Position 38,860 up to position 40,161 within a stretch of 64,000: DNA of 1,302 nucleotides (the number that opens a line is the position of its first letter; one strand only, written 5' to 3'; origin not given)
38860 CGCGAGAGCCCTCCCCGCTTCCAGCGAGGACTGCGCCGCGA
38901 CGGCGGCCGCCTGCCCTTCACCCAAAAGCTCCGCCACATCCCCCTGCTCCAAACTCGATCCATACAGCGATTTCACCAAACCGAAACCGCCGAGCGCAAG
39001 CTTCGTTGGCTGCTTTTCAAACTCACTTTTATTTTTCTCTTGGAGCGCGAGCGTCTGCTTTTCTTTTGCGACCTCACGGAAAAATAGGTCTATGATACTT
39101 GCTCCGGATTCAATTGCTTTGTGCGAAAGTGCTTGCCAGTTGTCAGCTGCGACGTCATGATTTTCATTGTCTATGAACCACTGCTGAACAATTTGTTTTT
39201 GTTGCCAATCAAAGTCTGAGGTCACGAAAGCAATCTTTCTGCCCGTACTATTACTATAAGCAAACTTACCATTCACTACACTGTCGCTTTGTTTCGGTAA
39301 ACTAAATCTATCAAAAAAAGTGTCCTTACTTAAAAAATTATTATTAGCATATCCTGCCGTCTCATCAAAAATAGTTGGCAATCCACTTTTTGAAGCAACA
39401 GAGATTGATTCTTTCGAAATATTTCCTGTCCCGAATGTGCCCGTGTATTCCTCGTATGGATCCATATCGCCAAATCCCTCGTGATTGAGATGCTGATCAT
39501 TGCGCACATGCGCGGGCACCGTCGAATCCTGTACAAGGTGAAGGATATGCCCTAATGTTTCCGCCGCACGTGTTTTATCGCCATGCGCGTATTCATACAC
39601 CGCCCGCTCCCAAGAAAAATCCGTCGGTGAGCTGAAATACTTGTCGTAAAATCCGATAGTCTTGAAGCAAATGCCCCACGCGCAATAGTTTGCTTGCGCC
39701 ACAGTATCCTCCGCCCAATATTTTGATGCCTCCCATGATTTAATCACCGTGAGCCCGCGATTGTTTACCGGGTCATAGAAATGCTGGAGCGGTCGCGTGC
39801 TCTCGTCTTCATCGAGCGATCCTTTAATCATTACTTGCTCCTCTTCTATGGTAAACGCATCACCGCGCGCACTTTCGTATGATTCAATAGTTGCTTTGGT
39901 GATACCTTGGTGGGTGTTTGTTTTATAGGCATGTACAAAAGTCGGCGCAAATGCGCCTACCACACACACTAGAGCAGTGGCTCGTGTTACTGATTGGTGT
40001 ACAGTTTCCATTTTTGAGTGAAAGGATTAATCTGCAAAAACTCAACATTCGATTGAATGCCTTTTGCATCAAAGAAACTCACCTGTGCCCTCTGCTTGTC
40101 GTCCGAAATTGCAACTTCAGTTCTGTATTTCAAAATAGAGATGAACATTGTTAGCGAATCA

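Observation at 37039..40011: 990-aa secreted protein combining a Zn-PLC/P1-nuclease-like domain with a lamin-tail domain: candidate cell-surface nuclease or phosphodiesterase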

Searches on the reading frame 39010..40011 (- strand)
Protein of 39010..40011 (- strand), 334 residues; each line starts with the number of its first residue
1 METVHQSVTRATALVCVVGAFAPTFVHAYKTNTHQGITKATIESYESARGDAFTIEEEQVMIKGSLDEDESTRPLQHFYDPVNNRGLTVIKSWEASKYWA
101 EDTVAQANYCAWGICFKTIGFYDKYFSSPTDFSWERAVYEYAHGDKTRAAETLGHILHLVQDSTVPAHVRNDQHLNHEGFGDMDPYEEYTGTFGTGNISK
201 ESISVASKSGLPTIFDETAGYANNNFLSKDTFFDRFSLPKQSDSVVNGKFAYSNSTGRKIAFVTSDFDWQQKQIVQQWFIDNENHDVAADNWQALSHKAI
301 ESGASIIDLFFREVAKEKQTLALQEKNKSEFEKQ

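Call 7: search_protein_families(library=pfam, proteins=[window:39010-40011:-], max_evalue=10)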
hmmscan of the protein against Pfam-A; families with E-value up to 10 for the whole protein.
seq(334 aa): 0 families

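Call 8: find_homologous_proteins(query=window:39055-39927:-, max_evalue=0.001)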
Query seq(291 aa) (291 aa): 11 proteins with E <= 0.001 among 340 candidates.
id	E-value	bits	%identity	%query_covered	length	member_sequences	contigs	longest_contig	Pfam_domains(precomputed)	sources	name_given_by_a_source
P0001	9.1e-82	293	48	100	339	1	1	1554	-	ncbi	-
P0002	1.0e-80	289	51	100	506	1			-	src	-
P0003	2.7e-80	288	51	100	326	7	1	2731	-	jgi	jgi:hypothetical protein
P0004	7.2e-76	273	48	100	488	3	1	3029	-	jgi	jgi:hypothetical protein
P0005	2.6e-69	252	44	100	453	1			-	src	-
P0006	7.6e-66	240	42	100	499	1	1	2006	-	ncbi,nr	ncbi:hypothetical protein KKC45_02720, partial [Patescibacteria group bacterium]|nr:hypothetical pro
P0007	7.4e-64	234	43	100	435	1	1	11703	-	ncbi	-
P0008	1.2e-63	233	52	73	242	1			-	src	-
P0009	6.5e-48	182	39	89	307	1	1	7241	-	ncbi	-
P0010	9.5e-40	155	50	57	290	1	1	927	-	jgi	jgi:hypothetical protein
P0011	9.0e-26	109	32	99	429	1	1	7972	-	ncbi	ncbi:MAG: hypothetical protein V1732_02625 [Patescibacteria group bacterium]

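Call 10: search_solved_structures(query=A1, max_evalue=10, show_alignments=4)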
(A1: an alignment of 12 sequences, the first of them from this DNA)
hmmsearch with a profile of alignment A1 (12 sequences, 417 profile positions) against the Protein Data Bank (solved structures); distinct sequences matched with E-value up to 10: 1.
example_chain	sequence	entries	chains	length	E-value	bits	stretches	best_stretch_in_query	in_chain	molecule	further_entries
6dlc_A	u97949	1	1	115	1.1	11.4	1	263-334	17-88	Designed protein DHD1:234_A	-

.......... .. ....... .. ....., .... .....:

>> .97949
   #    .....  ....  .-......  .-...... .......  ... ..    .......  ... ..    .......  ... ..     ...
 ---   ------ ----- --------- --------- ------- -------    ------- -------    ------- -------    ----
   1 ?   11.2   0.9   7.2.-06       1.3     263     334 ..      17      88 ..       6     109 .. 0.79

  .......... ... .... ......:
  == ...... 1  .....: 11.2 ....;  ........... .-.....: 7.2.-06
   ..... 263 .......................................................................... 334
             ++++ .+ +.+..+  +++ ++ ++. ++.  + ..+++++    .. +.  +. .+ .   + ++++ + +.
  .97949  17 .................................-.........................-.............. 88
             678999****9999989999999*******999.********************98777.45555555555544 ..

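Call 16: predict_structure(alignment_id=A1)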
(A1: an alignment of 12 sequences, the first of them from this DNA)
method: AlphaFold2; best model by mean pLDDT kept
length: 334 residues; sequences in the alignment: 12
mean_pLDDT: 79.4   pTM: 0.81
mean pLDDT of the five models: 79.4, 76.1, 75.8, 74.5, 73.9
residues with pLDDT >= 90: 109; 70-90: 143; 50-70: 56; < 50: 26
segments of 3 or more residues with pLDDT < 50: 21-26, 86-93, 175-181
pLDDT, mean of each block of 10 residues (from residue 1): 68 65 48 90 90 93 85 53 48 63 78 61 88 94 95 92 82 48 73 77 85 88 78 60 85 86 89 86 90 92 96 97 94 91
secondary structure, 60 per line:
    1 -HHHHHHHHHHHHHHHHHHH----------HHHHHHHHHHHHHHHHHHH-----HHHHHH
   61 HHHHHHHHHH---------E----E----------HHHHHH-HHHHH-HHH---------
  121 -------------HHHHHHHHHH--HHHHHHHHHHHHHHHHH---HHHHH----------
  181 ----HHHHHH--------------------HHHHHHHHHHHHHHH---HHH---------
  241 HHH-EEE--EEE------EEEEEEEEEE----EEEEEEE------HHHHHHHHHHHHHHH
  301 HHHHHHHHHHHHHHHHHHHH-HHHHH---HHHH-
elements in order: H2-20 H31-49 H55-70 H96-101 H103-107 H134-143 H146-162 H166-170 H185-190 H211-225 E245-247 E250-252 E259-268 E273-279 H286-320 H322-326 H330-333

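Call 19: fold_search(model_id=the predicted structure, library=pdb)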
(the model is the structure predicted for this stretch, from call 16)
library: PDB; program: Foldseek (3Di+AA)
matches with E <= 10: 64; with E <= 0.001: 0
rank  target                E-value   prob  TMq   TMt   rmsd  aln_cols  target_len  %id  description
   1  1ah7                  3.3e-03  1.00  0.46  0.61   6.8       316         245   17  PHOSPHOLIPASE C FROM BACILLUS CEREUS (released 1997-12-10)
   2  2fgn                  3.7e-03  1.00  0.47  0.62   6.6       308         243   16  Structural Studies Examining the Substrate Specificity Profiles of PC-PLCBc Protein Variants (released 2006-03-28)
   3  2ffz                  4.5e-03  1.00  0.44  0.57   7.2       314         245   16  Structural Studies Examining the Substrate Specificity Profiles of PC-PLCBc Protein Variants (released 2006-03-28)
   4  2huc                  5.0e-03  1.00  0.47  0.62   6.5       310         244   16  Structural Studies Examining the Substrate Specificity Profiles of PC-PLCBc Protein Variants (released 2006-08-08)
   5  1olp_D                5.0e-03  1.00  0.41  0.38   7.6       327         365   14  Alpha Toxin from Clostridium Absonum (released 2003-10-23)
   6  1p5x                  6.1e-03  1.00  0.44  0.57   7.2       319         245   17  STRUCTURE OF THE D55N MUTANT OF PHOSPHOLIPASE C FROM BACILLUS CEREUS (released 2003-09-30)
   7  8cqm_B                6.7e-03  1.00  0.44  0.61   6.8       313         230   15  Broad-range phospholipase C from Listeria monocytogenes (released 2023-10-18)
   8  8cqm_A                1.2e-02  1.00  0.45  0.65   7.6       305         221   16  Broad-range phospholipase C from Listeria monocytogenes (released 2023-10-18)
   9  2wxu                  2.0e-02  0.99  0.38  0.36   8.5       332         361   15  Clostridium perfringens alpha-toxin strain NCTC8237 mutant T74I (released 2009-11-17)
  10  1kho_A                2.1e-02  1.00  0.42  0.38   7.3       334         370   13  Crystal Structure Analysis of Clostridium perfringens alpha-Toxin Isolated from Avian Strain SWCP (released 2002-06-19)
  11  1ca1                  2.1e-02  0.99  0.38  0.35   8.3       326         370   13  ALPHA-TOXIN FROM CLOSTRIDIUM PERFRINGENS (released 1999-05-04)
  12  2wy6_A                3.9e-02  0.99  0.40  0.37   7.1       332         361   15  Clostridium perfringens alpha-toxin strain NCTC8237 mutant T74I (released 2009-11-24)
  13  2wy6_C                4.6e-02  0.98  0.38  0.36   8.5       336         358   15  Clostridium perfringens alpha-toxin strain NCTC8237 mutant T74I (released 2009-11-24)
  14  1olp_A                5.3e-02  0.95  0.37  0.34   8.6       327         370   12  Alpha Toxin from Clostridium Absonum (released 2003-10-23)
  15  2wxt                  6.5e-02  0.98  0.39  0.37   7.4       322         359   14  Clostridium perfringens alpha-toxin strain NCTC8237 (released 2009-11-17)
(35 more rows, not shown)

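Call 30: search_protein_representatives(alignment_id=A1)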
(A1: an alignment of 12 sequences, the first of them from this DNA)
Query: 12 sequences, 417 profile positions. Proteins with E-value up to 0.001 (for the whole library): 5866; up to 1e-10: 2880; up to 1e-30: 969. The best 150 are listed.
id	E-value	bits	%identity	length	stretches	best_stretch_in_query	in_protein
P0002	8.2e-178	608.1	-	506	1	1-414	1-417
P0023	1.8e-170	584.0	-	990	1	1-390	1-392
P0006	1.6e-168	577.5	-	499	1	1-414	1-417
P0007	3.2e-167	573.2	-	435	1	1-416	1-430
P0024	1.1e-166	571.5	-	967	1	4-412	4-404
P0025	1.4e-156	538.2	-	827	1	1-395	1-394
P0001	1.1e-153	528.7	-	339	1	1-339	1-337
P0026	1.4e-150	518.4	-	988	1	1-378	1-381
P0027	2.7e-150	517.5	-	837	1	1-411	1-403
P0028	9.5e-150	515.7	-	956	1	17-412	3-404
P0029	1.7e-148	511.6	-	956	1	1-375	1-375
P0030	5.2e-147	506.7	-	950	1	1-394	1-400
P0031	2.3e-146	504.6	-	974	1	1-399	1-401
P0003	1.5e-145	501.9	-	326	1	1-326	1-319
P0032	6.9e-144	496.4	-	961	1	1-415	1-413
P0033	3.7e-142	490.7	-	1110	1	1-386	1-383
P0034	3.5e-141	487.5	-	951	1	1-411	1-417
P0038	3.0e-131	454.8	-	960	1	1-380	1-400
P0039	5.8e-123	427.5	-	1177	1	1-381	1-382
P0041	1.5e-117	409.7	-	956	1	1-403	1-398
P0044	1.0e-115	403.6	-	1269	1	1-390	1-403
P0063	1.8e-97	343.5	-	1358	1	1-405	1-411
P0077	4.6e-94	332.3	-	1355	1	1-403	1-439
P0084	3.3e-93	329.5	-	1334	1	12-379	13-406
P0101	1.3e-90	320.9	-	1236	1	1-334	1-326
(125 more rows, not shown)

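Call 33: search_protein_families(library=pfam, proteins=[P0024, P0033, P0039, P0044, P0063, P0077, P0084, P0101], max_evalue=0.001)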
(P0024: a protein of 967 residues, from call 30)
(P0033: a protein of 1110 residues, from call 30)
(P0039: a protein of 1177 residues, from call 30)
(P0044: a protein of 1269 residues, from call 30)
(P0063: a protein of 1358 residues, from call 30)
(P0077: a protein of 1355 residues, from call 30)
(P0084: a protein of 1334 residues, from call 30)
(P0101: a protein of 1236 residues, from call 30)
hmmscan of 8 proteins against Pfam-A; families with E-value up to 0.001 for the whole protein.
P0024 (967 aa): 1 family
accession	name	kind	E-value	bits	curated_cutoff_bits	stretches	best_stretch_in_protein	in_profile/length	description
PF00932.25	LTD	-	4.6e-05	24.2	34.3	1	657-764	6-94/109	Lamin Tail Domain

P0033 (1110 aa): 2 families
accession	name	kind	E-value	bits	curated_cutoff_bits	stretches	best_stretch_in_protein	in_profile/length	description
PF09136.16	Glucodextran_B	-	7.3e-11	42.3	27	2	516-599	1-77/83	Glucodextranase, domain B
PF19077.6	Big_13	-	0.00045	21.1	27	1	533-604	27-100/102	Bacterial Ig-like domain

P0039 (1177 aa): 3 families
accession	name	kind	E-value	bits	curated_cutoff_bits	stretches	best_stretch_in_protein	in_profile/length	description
PF13229.12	Beta_helix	-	1.7e-16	60.7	25.9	2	858-992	23-157/158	Right handed beta helix region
PF00932.25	LTD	-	7.3e-10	39.6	34.3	1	595-697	3-107/109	Lamin Tail Domain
PF05048.19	NosD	-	1.1e-08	35.2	23.6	2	862-992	43-168/212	Periplasmic copper-binding protein (NosD)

P0044 (1269 aa): 2 families
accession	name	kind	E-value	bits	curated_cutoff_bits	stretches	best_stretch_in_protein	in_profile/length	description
PF00932.25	LTD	-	2.2e-10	41.3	34.3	1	665-734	4-73/109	Lamin Tail Domain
PF05048.19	NosD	-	2.2e-05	24.5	23.6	0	993-1099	30-133/212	Periplasmic copper-binding protein (NosD)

P0063 (1358 aa): 4 families
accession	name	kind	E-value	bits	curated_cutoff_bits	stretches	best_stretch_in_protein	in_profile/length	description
PF13229.12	Beta_helix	-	4.6e-13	49.5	25.9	1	1042-1161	22-146/158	Right handed beta helix region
PF00932.25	LTD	-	1.6e-12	48.2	34.3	1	727-831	5-97/109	Lamin Tail Domain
PF05048.19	NosD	-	1.4e-08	34.9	23.6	1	1026-1137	42-156/212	Periplasmic copper-binding protein (NosD)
PF09136.16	Glucodextran_B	-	7.9e-05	22.9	27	0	543-621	4-79/83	Glucodextranase, domain B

P0077 (1355 aa): 5 families
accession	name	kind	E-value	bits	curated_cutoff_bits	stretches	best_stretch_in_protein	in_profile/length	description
PF13229.12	Beta_helix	-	4.5e-11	43.1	25.9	1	1008-1126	28-147/158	Right handed beta helix region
PF00932.25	LTD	-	6.7e-09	36.5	34.3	1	697-809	7-105/109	Lamin Tail Domain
PF05048.19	NosD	-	1.7e-07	31.3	23.6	1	1007-1098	86-176/212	Periplasmic copper-binding protein (NosD)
PF19077.6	Big_13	-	5.1e-05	24.1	27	0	541-592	48-101/102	Bacterial Ig-like domain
PF17936.7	Big_6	-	0.00046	20.8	27.6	0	523-588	10-80/83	Bacterial Ig domain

P0084 (1334 aa): 6 families
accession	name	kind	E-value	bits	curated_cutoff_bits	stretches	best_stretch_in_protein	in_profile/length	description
PF13229.12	Beta_helix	-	1.8e-13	50.9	25.9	2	987-1115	20-147/158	Right handed beta helix region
PF00932.25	LTD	-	1e-10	42.4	34.3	1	688-769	5-75/109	Lamin Tail Domain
PF19077.6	Big_13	-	4.4e-06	27.5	27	1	516-587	22-101/102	Bacterial Ig-like domain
PF17936.7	Big_6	-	1.3e-05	25.8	27.6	1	521-581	13-78/83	Bacterial Ig domain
PF09136.16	Glucodextran_B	-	0.00029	21.1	27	1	508-586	4-81/83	Glucodextranase, domain B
PF05048.19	NosD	-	0.00036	20.5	23.6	1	992-1114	19-135/212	Periplasmic copper-binding protein (NosD)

P0101 (1236 aa): 4 families
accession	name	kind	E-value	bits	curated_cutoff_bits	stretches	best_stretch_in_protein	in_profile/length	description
PF13229.12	Beta_helix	-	2.1e-20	73.4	25.9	2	885-1006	3-121/158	Right handed beta helix region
PF05048.19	NosD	-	1.2e-11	44.9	23.6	2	885-993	63-167/212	Periplasmic copper-binding protein (NosD)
PF00932.25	LTD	-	3.3e-10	40.7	34.3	1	586-661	6-74/109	Lamin Tail Domain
PF00041.27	fn3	-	8.6e-05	23.1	25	1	507-575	12-79/84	Fibronectin type III domain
